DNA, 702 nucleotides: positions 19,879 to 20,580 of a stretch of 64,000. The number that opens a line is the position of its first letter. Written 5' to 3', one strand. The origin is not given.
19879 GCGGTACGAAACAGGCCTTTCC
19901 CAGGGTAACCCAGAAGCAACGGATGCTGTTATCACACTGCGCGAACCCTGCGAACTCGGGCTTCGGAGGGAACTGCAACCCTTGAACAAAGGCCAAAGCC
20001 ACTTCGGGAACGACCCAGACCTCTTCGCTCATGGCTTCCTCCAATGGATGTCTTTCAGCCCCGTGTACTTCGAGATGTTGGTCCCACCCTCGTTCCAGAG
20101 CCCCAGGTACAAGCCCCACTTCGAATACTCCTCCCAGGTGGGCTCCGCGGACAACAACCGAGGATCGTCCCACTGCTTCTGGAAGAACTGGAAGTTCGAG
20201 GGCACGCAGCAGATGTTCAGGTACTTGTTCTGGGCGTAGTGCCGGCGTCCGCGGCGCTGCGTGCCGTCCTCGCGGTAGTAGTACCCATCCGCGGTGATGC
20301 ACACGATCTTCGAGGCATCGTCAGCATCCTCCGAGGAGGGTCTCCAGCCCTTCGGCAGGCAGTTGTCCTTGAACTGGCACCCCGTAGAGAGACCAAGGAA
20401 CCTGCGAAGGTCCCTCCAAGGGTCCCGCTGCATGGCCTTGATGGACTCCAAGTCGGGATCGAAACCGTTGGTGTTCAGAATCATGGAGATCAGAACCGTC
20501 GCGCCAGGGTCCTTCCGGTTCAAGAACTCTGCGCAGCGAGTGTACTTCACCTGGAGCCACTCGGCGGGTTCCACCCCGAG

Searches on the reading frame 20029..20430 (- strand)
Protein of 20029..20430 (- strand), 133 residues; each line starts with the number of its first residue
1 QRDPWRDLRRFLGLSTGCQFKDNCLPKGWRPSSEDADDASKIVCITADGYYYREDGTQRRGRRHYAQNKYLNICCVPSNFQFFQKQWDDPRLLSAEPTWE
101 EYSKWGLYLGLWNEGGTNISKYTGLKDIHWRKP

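Call 53: search_solved_structures(query=A2, max_evalue=10, show_alignments=3)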
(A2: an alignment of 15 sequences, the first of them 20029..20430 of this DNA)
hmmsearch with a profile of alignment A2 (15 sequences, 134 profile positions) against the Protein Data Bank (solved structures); distinct sequences matched with E-value up to 10: 4.
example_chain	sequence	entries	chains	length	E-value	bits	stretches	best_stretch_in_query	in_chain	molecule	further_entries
2avx_A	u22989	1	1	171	0.13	15.4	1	65-112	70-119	Regulatory protein sdiA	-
4lfu_A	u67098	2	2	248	0.18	14.9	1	65-112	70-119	Regulatory protein SdiA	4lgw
4y13_A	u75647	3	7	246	0.19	14.8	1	65-112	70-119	Transcriptional regulator of ftsQAZ gene cluster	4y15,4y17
4clq_B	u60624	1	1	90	0.29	14.2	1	23-90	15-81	RIBOSOME BIOGENESIS PROTEIN BMS1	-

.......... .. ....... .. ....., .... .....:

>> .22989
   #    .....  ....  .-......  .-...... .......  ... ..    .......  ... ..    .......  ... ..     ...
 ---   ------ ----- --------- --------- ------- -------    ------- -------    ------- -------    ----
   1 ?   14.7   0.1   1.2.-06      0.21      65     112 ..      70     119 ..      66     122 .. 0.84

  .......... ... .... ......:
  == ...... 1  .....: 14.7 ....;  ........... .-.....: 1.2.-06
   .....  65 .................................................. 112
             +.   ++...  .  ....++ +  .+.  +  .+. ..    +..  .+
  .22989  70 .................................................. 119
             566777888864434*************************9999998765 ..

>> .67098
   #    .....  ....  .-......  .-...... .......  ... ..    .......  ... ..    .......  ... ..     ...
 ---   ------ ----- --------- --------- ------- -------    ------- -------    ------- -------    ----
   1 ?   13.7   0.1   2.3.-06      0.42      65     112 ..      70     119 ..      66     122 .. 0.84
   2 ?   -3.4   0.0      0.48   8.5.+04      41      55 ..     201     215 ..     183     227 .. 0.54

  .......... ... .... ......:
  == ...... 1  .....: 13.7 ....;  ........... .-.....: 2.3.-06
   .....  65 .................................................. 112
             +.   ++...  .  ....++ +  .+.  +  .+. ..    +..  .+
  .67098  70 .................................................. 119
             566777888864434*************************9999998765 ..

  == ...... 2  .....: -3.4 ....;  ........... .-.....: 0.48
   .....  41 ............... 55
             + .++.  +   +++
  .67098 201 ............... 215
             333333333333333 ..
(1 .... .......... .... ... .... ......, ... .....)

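Call 59: predict_structure(alignment_id=A2)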
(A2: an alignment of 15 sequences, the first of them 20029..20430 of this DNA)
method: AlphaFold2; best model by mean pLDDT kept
length: 133 residues; sequences in the alignment: 15
mean_pLDDT: 88.6   pTM: 0.78
mean pLDDT of the five models: 88.6, 85.9, 85.9, 70.6, 52.6
residues with pLDDT >= 90: 82; 70-90: 40; 50-70: 11; < 50: 0
segments of 3 or more residues with pLDDT < 50: none
pLDDT, mean of each block of 10 residues (from residue 1): 90 94 92 87 93 94 71 92 86 78 91 95 91 79
secondary structure, 60 per line:
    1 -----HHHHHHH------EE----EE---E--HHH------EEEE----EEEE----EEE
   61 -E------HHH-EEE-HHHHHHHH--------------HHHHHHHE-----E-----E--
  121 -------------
elements in order: H6-12 E42-45 E50-53 E58-60 E73-75 H77-84 H99-105
